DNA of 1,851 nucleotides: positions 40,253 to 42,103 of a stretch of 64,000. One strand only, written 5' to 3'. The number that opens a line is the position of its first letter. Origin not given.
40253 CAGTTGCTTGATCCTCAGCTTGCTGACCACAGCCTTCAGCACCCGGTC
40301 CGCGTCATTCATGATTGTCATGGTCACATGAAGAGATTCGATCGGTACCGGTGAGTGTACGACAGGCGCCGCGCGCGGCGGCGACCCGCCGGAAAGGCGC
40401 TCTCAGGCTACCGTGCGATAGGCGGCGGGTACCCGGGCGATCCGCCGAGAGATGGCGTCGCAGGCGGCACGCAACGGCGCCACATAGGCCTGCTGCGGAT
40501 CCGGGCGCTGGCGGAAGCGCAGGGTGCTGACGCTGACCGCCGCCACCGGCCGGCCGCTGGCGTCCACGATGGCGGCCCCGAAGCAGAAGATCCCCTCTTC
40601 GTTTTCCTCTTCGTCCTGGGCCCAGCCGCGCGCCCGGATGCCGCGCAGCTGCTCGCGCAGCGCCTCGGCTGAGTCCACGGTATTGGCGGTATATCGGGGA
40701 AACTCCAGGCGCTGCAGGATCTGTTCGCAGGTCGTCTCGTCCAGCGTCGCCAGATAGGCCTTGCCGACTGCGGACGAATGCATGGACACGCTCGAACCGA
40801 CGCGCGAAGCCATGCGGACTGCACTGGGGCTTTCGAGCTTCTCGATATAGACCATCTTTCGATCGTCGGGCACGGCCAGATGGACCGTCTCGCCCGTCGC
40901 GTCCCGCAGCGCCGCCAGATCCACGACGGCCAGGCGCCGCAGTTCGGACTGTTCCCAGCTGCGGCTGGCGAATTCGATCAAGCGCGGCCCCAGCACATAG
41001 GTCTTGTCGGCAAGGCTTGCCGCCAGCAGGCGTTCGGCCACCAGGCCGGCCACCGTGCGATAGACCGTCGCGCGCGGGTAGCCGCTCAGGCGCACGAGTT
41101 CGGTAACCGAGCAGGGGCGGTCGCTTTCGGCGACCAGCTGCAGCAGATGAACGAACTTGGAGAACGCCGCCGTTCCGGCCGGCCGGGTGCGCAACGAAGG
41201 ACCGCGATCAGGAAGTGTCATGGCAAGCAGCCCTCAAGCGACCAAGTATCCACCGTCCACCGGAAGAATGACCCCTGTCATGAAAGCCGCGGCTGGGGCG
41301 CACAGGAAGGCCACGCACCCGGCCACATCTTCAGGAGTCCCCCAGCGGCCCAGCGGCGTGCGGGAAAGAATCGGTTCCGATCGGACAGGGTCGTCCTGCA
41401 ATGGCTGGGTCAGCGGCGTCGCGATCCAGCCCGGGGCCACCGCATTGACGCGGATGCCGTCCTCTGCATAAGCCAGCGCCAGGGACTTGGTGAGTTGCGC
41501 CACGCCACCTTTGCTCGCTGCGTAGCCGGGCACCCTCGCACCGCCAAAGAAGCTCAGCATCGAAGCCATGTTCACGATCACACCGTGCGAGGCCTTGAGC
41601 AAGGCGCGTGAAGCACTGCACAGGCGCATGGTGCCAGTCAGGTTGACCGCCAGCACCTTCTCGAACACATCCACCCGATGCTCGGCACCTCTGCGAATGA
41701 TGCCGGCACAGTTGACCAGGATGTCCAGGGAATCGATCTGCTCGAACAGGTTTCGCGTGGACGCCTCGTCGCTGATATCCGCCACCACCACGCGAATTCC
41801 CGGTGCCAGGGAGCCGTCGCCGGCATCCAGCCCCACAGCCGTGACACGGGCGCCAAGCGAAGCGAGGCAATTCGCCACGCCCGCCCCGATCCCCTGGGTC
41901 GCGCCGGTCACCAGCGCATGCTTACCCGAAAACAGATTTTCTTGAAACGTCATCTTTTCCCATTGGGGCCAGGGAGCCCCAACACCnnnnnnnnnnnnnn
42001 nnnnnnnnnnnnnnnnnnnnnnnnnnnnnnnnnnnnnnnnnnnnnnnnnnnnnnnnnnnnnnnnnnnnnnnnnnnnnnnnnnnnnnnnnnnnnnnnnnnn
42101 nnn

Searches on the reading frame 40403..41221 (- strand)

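Call 35: search_protein_families(library=pfam, proteins=[window:40403-41221:-])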
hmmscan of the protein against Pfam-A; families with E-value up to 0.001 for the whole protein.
window:40403-41221:- (272 aa): 5 families
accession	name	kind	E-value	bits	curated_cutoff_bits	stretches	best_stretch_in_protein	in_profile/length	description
PF01614.24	IclR_C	-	5.1e-46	156.8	24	1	91-259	6-174/174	Bacterial transcriptional regulator IclR C-terminal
PF09339.16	HTH_IclR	-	2.6e-10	40.3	22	1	24-66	6-48/52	IclR helix-turn-helix domain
PF12802.13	MarR_2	-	1.9e-05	25.2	27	1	25-67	9-51/61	MarR family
PF25213.1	HVO_A0261_N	-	0.0006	20.1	35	0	24-77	14-63/86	HVO_A0261 N-terminal domain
PF12840.13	HTH_20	-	0.0008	19.8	27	0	27-62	10-44/51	Helix-turn-helix domain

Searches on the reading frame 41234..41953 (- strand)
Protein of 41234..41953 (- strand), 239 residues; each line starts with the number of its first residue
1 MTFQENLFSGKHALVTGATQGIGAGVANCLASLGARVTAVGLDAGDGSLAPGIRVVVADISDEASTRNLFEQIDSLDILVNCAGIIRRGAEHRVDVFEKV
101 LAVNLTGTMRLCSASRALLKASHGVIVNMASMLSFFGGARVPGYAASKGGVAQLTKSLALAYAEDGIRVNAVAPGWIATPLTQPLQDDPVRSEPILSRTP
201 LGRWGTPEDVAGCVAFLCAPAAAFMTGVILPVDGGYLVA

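Call 35: search_protein_families(library=pfam, proteins=[window:41234-41953:-])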
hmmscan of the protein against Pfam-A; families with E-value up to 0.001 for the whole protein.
window:41234-41953:- (239 aa): 5 families
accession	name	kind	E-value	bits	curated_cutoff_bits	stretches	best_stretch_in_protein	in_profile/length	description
PF13561.12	adh_short_C2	-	3.3e-53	181.1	27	1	17-236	1-235/236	Enoyl-(Acyl carrier protein) reductase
PF00106.31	adh_short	-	2.1e-42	145.3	26.6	1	11-188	1-193/195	short chain dehydrogenase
PF01370.27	Epimerase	-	2.2e-08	34.3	20.9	1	13-118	1-105/240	NAD dependent epimerase/dehydratase family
PF08659.16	KR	-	1.6e-06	28.6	22.6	1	14-148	4-153/180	KR domain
PF13579.12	Glyco_trans_4_4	-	0.00093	20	29.7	0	149-210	1-60/158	Glycosyl transferase 4-like domain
